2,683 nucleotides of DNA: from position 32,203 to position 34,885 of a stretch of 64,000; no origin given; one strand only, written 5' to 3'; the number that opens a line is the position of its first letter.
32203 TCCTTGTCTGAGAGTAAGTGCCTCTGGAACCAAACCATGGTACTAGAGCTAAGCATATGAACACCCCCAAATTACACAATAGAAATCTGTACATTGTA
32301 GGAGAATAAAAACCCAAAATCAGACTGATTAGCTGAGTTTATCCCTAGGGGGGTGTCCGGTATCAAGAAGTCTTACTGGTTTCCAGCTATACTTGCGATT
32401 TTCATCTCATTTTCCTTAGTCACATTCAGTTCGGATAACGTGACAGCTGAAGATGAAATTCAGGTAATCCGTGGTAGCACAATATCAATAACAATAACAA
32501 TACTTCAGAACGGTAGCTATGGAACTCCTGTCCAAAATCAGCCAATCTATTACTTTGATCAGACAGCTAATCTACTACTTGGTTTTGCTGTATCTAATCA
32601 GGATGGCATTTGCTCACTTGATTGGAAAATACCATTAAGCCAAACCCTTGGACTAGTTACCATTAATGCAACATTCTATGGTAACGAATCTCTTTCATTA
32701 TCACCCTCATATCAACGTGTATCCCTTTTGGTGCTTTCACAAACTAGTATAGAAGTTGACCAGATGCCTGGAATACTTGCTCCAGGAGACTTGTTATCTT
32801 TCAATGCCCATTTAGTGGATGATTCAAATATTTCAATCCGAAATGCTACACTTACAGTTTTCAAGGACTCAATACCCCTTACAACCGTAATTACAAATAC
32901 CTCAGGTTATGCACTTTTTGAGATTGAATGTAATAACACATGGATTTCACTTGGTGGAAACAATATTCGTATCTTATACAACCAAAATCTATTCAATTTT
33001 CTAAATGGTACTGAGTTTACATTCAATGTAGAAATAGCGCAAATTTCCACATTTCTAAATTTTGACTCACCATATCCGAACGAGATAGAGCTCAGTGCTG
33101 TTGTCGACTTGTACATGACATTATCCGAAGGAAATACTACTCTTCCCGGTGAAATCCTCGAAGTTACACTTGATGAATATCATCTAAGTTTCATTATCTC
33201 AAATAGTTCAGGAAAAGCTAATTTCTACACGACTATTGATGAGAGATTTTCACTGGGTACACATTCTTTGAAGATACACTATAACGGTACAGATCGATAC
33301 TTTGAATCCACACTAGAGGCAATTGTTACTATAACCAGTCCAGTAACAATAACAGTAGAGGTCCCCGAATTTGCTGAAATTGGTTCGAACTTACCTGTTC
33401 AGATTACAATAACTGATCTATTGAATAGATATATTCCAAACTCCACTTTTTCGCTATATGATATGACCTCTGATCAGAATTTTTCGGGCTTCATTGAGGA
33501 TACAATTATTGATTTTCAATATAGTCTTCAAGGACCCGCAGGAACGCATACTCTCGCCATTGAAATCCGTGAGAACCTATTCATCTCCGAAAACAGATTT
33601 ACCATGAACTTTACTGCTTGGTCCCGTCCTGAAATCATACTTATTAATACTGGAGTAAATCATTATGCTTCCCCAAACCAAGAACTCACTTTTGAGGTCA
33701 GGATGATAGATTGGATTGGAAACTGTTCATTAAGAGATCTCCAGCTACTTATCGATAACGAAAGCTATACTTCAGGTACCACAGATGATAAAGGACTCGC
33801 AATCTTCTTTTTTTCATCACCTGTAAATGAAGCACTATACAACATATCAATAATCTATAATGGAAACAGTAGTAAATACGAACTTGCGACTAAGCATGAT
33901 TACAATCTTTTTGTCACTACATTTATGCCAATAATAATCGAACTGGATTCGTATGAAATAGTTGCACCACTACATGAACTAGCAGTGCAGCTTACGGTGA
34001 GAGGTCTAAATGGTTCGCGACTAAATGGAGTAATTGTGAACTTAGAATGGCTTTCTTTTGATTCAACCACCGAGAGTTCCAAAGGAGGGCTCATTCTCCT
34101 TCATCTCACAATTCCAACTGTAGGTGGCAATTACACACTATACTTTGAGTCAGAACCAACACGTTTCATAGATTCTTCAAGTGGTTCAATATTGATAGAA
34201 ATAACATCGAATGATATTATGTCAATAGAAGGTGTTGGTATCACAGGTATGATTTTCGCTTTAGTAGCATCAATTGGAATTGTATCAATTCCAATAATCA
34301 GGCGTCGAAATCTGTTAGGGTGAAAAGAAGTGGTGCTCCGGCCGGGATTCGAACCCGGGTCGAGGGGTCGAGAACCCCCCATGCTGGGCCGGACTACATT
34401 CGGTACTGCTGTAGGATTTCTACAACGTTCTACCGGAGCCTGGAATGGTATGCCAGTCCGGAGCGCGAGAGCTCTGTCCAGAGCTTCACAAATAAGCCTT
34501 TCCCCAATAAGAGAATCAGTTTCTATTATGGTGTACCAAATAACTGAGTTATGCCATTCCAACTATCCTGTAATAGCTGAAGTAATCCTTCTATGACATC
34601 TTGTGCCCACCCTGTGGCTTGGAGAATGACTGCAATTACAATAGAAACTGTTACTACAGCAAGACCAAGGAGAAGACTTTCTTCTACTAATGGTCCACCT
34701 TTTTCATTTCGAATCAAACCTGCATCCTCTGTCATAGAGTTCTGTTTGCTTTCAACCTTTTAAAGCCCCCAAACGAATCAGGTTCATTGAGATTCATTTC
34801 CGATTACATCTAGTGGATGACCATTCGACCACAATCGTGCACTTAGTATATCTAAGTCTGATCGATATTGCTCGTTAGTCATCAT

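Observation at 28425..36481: Membrane-anchored giant HerA/FtsK/VirD4-like ATPase, sequon-rich surface protein, secretion ATPase and Flp-like pilin, with no platform protein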

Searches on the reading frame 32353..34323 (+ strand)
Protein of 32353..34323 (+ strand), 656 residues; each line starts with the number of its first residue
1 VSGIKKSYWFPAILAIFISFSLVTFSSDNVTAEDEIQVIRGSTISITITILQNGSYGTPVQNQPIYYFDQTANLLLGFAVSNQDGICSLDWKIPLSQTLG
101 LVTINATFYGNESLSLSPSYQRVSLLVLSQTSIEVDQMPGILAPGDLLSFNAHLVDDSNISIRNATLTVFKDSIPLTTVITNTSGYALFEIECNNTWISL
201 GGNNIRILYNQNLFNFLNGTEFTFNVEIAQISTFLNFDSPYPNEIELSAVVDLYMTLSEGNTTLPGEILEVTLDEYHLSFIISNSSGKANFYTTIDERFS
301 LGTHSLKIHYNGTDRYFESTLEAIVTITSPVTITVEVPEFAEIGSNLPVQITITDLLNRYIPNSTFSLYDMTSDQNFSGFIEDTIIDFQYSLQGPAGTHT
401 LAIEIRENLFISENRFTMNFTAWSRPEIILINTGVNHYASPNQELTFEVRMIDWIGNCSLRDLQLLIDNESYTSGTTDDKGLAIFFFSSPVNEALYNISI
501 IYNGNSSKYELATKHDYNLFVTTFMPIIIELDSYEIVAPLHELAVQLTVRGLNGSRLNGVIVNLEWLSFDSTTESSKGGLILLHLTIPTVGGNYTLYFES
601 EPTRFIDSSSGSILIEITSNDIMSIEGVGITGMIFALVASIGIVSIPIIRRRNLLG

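Call 8: search_protein_families(library=pfam, proteins=[window:32353-34323:+], max_evalue=0.01)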
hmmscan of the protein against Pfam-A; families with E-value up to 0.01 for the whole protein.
window:32353-34323:+ (656 aa): 1 family
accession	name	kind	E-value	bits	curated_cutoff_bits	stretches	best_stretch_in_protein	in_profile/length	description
PF16640.11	Big_3_5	-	2.3e-07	31.7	35.5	1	242-327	5-87/88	Bacterial Ig-like domain (group 3)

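Call 11: search_protein_families(library=ncbifam, proteins=[window:32353-34323:+], max_evalue=0.01)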
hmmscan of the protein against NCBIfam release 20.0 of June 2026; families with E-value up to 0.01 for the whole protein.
window:32353-34323:+ (656 aa): 1 family
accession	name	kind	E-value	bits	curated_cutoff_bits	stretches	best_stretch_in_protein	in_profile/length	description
NF058592.1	GxPGS_dom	subfamily_domain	0.0023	17.9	45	0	164-195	24-55/65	PGS family Ig-like domain-containing protein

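Call 105: search_protein_families(library=padloc, proteins=[window:32353-34323:+], max_evalue=0.001)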
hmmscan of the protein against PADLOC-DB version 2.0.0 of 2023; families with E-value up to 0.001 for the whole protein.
window:32353-34323:+ (656 aa): 0 families

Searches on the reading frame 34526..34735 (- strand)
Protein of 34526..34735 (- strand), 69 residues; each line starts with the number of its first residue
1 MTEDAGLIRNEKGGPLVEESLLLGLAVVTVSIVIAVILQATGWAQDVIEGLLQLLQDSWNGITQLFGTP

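Call 8: search_protein_families(library=pfam, proteins=[window:34526-34735:-], max_evalue=0.01)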
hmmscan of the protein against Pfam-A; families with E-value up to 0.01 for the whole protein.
window:34526-34735:- (69 aa): 0 families

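Call 11: search_protein_families(library=ncbifam, proteins=[window:34526-34735:-], max_evalue=0.01)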
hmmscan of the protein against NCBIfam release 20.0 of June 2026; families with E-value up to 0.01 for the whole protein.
window:34526-34735:- (69 aa): 0 families

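Call 66: search_protein_families(library=pfam, proteins=[window:34526-34735:-], max_evalue=10)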
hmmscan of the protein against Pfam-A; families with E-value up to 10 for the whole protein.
window:34526-34735:- (69 aa): 1 family
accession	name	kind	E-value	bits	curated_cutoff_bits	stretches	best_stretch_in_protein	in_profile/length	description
PF12555.13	SteA-like_C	-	1.8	9.1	26.4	1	23-62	16-51/52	SteA-like C-terminal domain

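Call 98: search_protein_families(library=pfam, alignment_id=A11, max_evalue=5)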
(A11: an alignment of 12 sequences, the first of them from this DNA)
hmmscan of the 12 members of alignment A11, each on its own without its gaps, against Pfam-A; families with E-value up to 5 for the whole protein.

A. member 1, seq(69 aa): 1 family
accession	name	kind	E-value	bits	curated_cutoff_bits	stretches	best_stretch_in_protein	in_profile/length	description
PF12555.13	SteA-like_C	-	1.8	9.1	26.4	0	23-62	16-51/52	SteA-like C-terminal domain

B. families by the number of members that match (of 12 scanned): 4 families
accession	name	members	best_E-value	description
PF14946.11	DUF4501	4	0.1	Domain of unknown function (DUF4501)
PF12555.13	SteA-like_C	2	1.8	SteA-like C-terminal domain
PF16982.10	Flp1_like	1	0.047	Putative Flagellin, Flp1-like, domain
PF05808.16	Podoplanin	1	0.36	Podoplanin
